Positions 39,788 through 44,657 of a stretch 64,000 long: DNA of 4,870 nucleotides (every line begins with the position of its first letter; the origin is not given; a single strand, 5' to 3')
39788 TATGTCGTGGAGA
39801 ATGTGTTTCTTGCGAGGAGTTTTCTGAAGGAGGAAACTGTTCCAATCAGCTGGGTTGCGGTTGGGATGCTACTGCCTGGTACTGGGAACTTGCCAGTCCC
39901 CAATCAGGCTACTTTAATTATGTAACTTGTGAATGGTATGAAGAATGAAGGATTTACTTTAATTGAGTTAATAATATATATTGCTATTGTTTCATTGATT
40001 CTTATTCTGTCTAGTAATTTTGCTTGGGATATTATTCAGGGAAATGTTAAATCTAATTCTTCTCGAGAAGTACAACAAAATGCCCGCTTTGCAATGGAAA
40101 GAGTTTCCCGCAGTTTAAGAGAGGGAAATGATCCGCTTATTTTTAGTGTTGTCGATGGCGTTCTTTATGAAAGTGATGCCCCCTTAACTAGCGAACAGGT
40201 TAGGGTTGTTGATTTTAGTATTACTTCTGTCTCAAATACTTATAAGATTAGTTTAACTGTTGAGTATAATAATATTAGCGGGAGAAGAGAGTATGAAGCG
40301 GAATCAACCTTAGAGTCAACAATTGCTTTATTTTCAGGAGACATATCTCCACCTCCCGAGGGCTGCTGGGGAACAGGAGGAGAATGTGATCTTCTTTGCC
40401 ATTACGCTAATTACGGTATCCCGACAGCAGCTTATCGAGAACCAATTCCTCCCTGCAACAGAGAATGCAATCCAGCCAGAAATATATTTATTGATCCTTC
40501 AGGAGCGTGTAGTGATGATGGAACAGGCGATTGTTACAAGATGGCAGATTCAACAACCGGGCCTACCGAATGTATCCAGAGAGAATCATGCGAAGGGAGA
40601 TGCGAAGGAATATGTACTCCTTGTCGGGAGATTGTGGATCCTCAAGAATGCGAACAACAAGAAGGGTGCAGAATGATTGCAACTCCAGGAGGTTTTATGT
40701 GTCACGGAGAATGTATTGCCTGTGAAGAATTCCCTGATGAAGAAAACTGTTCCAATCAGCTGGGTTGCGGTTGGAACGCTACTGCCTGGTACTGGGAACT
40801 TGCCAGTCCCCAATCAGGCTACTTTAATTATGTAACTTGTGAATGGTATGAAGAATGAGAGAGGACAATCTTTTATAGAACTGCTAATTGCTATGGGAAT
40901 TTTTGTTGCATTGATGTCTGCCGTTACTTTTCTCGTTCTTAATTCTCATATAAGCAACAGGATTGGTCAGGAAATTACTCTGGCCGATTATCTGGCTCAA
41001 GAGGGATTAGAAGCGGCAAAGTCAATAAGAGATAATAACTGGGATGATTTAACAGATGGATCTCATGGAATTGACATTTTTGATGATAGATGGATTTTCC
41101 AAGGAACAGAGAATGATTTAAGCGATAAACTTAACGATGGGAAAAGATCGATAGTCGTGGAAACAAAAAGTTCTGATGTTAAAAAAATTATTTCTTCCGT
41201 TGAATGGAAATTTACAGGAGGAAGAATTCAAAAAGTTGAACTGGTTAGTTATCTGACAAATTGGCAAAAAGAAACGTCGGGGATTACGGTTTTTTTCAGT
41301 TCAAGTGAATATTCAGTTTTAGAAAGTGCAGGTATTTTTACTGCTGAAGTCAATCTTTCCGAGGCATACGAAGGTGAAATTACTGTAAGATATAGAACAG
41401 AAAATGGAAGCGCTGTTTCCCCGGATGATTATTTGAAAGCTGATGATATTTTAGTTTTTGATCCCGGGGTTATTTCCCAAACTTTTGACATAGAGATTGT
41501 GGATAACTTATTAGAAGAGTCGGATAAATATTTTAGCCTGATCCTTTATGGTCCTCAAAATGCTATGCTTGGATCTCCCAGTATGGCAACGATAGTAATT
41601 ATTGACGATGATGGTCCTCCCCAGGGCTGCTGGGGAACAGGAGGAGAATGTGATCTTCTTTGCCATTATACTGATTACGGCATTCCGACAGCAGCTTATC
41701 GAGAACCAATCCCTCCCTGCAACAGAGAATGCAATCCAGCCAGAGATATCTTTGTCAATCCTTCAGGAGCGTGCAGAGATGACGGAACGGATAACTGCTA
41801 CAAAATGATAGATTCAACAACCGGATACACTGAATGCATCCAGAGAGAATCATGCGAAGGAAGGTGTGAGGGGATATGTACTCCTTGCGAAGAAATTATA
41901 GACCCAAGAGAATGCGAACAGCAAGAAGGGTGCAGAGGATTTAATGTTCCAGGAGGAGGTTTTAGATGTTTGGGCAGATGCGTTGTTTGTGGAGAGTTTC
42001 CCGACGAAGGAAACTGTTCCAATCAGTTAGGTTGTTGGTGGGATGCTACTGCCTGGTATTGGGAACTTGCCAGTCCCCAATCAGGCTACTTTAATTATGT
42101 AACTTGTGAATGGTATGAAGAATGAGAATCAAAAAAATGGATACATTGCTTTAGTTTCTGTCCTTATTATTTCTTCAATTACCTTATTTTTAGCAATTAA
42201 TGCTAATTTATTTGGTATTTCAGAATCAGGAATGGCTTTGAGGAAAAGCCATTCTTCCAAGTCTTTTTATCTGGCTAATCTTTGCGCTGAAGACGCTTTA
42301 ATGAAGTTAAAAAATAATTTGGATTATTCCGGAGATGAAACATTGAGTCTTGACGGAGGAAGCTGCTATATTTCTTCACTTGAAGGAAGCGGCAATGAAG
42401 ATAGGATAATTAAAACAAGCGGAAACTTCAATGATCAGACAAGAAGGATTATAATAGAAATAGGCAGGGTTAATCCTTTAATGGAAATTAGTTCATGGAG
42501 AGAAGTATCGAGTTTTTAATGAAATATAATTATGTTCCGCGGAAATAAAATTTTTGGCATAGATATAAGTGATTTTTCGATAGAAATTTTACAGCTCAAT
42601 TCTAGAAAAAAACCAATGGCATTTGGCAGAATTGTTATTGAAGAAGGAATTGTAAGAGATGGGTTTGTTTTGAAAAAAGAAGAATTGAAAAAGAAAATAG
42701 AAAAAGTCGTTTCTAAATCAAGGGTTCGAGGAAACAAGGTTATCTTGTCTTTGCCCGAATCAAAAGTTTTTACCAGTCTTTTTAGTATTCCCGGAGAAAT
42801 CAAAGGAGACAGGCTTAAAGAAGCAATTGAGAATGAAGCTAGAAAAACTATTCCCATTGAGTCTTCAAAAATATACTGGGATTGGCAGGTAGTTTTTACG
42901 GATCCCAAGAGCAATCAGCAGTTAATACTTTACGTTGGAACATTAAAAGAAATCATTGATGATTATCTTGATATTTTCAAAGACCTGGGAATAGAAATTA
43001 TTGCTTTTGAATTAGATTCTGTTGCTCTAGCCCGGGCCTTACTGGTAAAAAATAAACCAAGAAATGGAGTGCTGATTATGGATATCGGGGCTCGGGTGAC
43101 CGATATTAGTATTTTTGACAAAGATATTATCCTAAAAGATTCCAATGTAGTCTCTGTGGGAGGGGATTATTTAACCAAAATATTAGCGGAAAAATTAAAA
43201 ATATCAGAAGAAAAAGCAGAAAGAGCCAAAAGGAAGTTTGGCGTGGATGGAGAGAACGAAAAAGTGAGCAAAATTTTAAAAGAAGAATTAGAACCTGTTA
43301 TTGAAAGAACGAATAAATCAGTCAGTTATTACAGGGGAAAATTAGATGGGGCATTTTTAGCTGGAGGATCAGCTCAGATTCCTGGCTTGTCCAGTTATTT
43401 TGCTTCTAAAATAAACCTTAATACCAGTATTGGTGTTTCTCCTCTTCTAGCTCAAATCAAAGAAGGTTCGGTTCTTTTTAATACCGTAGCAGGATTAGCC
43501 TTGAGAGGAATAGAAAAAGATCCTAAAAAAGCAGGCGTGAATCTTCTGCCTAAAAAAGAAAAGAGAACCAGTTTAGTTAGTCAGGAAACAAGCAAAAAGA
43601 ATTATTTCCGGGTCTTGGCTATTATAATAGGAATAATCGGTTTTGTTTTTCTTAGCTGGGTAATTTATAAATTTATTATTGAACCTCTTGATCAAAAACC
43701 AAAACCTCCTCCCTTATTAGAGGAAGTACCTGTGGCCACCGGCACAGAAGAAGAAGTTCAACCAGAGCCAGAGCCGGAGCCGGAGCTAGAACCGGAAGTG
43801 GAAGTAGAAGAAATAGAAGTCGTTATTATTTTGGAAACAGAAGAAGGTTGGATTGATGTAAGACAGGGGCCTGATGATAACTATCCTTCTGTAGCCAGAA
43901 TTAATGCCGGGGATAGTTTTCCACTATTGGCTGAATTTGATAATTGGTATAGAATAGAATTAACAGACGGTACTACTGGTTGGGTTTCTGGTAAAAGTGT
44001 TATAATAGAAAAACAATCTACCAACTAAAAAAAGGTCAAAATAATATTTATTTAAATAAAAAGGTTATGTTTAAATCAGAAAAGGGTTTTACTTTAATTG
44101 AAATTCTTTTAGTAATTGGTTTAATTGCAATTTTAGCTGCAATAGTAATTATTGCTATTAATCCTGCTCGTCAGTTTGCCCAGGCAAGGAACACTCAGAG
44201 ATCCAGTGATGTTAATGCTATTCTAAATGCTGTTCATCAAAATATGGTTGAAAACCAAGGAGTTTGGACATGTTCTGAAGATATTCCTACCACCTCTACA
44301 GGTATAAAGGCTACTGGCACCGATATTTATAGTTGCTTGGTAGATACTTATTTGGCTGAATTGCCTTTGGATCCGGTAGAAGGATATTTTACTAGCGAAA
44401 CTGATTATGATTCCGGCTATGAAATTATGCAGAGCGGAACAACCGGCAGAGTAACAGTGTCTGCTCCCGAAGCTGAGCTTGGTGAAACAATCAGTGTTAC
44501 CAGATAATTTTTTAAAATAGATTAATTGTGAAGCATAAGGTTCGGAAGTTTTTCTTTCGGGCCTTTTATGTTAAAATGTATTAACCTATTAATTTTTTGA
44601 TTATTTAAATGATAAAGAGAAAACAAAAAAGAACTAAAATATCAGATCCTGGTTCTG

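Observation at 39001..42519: Tandem array of three prepilin-type genes sharing a near-identical ~500-bp 3' module for a ~22-Cys, CEWYEE-terminated domain, with stop/start overlaps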

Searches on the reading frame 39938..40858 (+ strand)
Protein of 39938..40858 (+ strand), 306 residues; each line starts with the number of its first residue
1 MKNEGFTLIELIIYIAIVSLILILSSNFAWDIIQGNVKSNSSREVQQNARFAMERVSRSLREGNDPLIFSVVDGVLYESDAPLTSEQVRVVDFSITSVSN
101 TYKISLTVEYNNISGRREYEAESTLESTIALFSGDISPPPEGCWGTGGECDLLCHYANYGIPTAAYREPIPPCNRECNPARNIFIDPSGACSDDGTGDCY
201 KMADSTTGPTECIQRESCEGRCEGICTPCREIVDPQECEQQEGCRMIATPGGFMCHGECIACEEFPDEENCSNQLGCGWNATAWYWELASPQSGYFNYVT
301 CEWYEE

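Call 5: search_protein_families(library=pfam, proteins=[window:39938-40858:+], max_evalue=0.1)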
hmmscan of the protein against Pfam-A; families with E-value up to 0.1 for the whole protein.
window:39938-40858:+ (306 aa): 1 family
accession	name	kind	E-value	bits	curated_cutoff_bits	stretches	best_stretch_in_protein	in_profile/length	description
PF07963.17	N_methyl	-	1.1e-05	25.3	21.2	1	2-24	3-25/27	Prokaryotic N-terminal methylation motif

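Call 7: search_protein_families(library=ncbifam, proteins=[window:39938-40858:+], max_evalue=1)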
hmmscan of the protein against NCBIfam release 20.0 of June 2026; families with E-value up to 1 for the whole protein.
window:39938-40858:+ (306 aa): 14 families
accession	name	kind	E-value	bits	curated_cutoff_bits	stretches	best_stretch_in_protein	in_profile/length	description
TIGR02599.1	TIGR02599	subfamily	8e-06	25.3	256.5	1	5-62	1-58/361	Verru_Chthon cassette protein C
TIGR02596.1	TIGR02596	subfamily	5.7e-05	23.3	70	1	6-53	1-48/196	Verru_Chthon cassette protein D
NF007848.0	PRK10557.1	equivalog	0.0028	17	120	1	2-61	9-68/192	prepilin peptidase-dependent protein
NF041013.1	T4P_ComGE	equivalog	0.0035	17.4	49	1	2-61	2-61/83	competence type IV pilus minor pilin ComGE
NF041002.1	pilin_ComGF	equivalog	0.0046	17.2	80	1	4-57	2-53/139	competence type IV pilus minor pilin ComGF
TIGR02532.1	IV_pilin_GFxxxE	domain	0.0052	16.6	16.3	1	5-23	3-21/24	prepilin-type N-terminal cleavage/methylation domain-containing protein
NF040999.1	pilin_ComGC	equivalog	0.0053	16.9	75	1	4-24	2-22/84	competence type IV pilus major pilin ComGC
NF007800.0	PRK10506.1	equivalog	0.023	14.5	158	1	2-40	7-44/163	prepilin peptidase-dependent protein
NF038304.1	EPS_HpsC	equivalog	0.024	14.2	200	1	2-58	19-75/318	hormogonium polysaccharide secretion pseudopilin HpsC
NF007862.0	PRK10574.1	equivalog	0.038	14.1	138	1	2-21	3-22/145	prepilin peptidase-dependent pilin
NF041775.1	typeIV_PilA_Myxo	equivalog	0.063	13.2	400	1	2-23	9-30/214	type IV pilin protein PilA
TIGR01708.2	typeII_sec_gspH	equivalog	0.067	13.2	80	1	4-22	2-20/169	type II secretion system minor pseudopilin GspH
TIGR01711.1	gspJ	equivalog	0.11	12.3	64.85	1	5-50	2-42/192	type II secretion system minor pseudopilin GspJ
NF040982.1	ComGD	equivalog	0.2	12.1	70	1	4-28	2-26/139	competence type IV pilus minor pilin ComGD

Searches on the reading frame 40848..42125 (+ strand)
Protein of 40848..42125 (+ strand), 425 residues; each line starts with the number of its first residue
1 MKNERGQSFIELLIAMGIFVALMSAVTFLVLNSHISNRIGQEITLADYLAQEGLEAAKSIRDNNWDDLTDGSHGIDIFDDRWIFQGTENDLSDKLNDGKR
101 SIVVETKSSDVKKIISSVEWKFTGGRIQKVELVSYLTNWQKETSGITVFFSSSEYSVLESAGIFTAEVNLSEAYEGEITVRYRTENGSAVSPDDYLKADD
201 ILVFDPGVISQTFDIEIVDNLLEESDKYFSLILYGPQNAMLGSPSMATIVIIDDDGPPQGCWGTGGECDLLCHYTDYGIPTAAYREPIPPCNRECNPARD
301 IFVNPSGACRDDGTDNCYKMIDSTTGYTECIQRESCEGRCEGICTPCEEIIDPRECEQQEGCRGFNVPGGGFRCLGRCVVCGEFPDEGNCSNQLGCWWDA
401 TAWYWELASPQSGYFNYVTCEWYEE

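Call 5: search_protein_families(library=pfam, proteins=[window:40848-42125:+], max_evalue=0.1)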
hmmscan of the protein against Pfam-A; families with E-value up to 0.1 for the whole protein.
window:40848-42125:+ (425 aa): 2 families
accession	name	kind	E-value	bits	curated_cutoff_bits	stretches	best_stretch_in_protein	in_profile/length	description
PF03160.20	Calx-beta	-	4.9e-22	78.6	27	1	143-255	3-119/119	Calx-beta domain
PF07963.17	N_methyl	-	4.7e-05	23.2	21.2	1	1-26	1-26/27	Prokaryotic N-terminal methylation motif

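Call 7: search_protein_families(library=ncbifam, proteins=[window:40848-42125:+], max_evalue=1)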
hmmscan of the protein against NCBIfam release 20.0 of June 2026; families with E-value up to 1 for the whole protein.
window:40848-42125:+ (425 aa): 4 families
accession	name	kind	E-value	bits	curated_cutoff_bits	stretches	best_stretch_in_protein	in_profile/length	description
TIGR00845.1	caca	equivalog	1.7e-14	52.6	679.85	1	136-256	385-521/921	sodium/calcium exchanger 1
NF041013.1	T4P_ComGE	equivalog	0.055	13.6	49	1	2-25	1-24/83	competence type IV pilus minor pilin ComGE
NF007848.0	PRK10557.1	equivalog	0.066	12.5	120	1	2-61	8-68/192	prepilin peptidase-dependent protein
NF035931.1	lectin_3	subfamily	0.073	12.5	300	1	110-182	115-187/226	lectin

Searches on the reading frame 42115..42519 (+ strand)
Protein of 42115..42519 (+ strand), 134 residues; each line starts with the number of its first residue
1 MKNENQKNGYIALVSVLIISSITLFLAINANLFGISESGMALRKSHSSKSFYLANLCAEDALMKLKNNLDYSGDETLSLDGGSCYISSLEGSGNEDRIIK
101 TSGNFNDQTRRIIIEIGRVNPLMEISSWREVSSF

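Call 5: search_protein_families(library=pfam, proteins=[window:42115-42519:+], max_evalue=0.1)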
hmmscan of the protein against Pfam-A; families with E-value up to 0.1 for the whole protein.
window:42115-42519:+ (134 aa): 1 family
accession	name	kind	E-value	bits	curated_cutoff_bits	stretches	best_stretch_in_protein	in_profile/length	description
PF18211.6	Csm1_B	-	0.025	14.9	26.4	1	44-107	8-70/94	Csm1 subunit domain B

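Call 7: search_protein_families(library=ncbifam, proteins=[window:42115-42519:+], max_evalue=1)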
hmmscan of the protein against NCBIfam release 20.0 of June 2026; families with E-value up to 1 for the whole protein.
window:42115-42519:+ (134 aa): 1 family
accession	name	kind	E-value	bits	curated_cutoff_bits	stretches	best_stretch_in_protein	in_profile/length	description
NF047747.1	PrtsmActNtasePan2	equivalog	0.18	11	700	1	58-107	49-98/397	proteasome-activating nucleotidase Pan2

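Call 94: search_solved_structures(query=A7, max_evalue=10)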
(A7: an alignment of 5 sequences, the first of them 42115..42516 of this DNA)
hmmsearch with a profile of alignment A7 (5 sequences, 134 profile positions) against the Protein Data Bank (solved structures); distinct sequences matched with E-value up to 10: 0.

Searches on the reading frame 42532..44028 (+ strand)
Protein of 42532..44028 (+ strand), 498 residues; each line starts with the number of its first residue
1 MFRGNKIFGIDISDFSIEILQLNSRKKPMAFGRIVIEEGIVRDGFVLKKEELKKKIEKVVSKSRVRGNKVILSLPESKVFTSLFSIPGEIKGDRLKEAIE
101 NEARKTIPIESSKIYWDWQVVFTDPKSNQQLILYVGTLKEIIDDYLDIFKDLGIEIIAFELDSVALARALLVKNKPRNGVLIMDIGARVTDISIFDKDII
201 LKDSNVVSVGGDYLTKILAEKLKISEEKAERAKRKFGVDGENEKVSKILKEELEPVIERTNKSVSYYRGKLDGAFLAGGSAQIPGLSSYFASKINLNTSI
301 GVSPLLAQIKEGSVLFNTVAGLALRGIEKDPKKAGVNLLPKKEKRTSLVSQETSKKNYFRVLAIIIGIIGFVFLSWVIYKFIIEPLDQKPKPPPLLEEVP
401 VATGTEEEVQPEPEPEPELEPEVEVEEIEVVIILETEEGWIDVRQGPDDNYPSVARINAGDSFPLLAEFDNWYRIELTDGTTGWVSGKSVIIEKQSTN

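Call 5: search_protein_families(library=pfam, proteins=[window:42532-44028:+], max_evalue=0.1)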
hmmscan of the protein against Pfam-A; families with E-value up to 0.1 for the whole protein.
window:42532-44028:+ (498 aa): 7 families
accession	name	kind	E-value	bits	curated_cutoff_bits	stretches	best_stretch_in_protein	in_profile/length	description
PF11104.14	PilM_2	-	2.9e-32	112.4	27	1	9-300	1-304/340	Type IV pilus assembly protein PilM;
PF14450.12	FtsA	-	1.1e-13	52.1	31.8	1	182-303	2-112/127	Cell division protein FtsA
PF08239.17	SH3_3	-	2e-11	44.3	27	1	442-490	4-53/54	Bacterial SH3 domain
PF06347.19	SH3_4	-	2.4e-07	30.8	24.1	1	443-486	7-50/56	Bacterial SH3 domain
PF06723.19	MreB_Mbl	-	4.8e-07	29.4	27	1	177-245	144-217/327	MreB/Mbl protein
PF18348.7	SH3_16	-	0.00042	20.5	25.8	0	459-488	17-47/49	Bacterial dipeptidyl-peptidase Sh3 domain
PF20662.3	COG4_C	-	0.028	14.5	26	1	205-264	6-67/231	Conserved oligomeric Golgi complex subunit 4, C-terminal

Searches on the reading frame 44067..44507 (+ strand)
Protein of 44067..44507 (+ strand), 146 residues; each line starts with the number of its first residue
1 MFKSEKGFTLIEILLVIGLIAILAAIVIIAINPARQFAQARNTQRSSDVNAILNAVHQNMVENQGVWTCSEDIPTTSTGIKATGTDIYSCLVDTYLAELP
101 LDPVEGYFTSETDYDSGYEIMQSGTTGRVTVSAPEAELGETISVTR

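Call 5: search_protein_families(library=pfam, proteins=[window:44067-44507:+], max_evalue=0.1)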
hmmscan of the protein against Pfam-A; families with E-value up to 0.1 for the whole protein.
window:44067-44507:+ (146 aa): 1 family
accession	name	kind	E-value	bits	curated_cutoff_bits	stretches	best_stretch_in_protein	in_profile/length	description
PF07963.17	N_methyl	-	2.3e-06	27.4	21.2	1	3-27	2-26/27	Prokaryotic N-terminal methylation motif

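Call 7: search_protein_families(library=ncbifam, proteins=[window:44067-44507:+], max_evalue=1)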
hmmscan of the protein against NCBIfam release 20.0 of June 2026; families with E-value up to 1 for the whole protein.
window:44067-44507:+ (146 aa): 18 families
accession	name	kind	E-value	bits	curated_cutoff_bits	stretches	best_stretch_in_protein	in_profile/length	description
TIGR01710.1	typeII_sec_gspG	equivalog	2.3e-09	37.4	88.85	1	6-140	1-132/134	type II secretion system major pseudopilin GspG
TIGR01708.2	typeII_sec_gspH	equivalog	8.1e-08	32.4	80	1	5-42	1-38/169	type II secretion system minor pseudopilin GspH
NF007862.0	PRK10574.1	equivalog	8.8e-07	29.2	138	1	4-71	3-68/145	prepilin peptidase-dependent pilin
TIGR02532.1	IV_pilin_GFxxxE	domain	3.8e-06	26.5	16.3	1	6-28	2-24/24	prepilin-type N-terminal cleavage/methylation domain-containing protein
NF041013.1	T4P_ComGE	equivalog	4.7e-05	23.4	49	1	3-61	1-58/83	competence type IV pilus minor pilin ComGE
NF041775.1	typeIV_PilA_Myxo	equivalog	0.00016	21.7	400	1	5-50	10-51/214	type IV pilin protein PilA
NF040982.1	ComGD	equivalog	0.00018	22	70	1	5-52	1-46/139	competence type IV pilus minor pilin ComGD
TIGR02596.1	TIGR02596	subfamily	0.00028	21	70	1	8-59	1-55/196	Verru_Chthon cassette protein D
NF040999.1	pilin_ComGC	equivalog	0.00077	19.6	75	1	5-39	1-35/84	competence type IV pilus major pilin ComGC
NF007800.0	PRK10506.1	equivalog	0.0012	18.7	158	1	3-57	6-58/163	prepilin peptidase-dependent protein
NF041002.1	pilin_ComGF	equivalog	0.0033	17.6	80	1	5-64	1-60/139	competence type IV pilus minor pilin ComGF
TIGR01707.1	gspI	equivalog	0.011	16.2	44.35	1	7-41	1-32/101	type II secretion system minor pseudopilin GspI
NF047827.1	T3SSXpsH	equivalog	0.012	15.4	160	1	6-45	1-40/145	type II secretion system protein XpsH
NF047828.1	T3SSXpsI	equivalog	0.058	13.4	150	1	6-47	2-44/132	type II secretion system protein XpsI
NF038303.1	EPS_HpsB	equivalog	0.091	12.7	150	1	4-44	1-42/211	hormogonium polysaccharide secretion pseudopilin HpsB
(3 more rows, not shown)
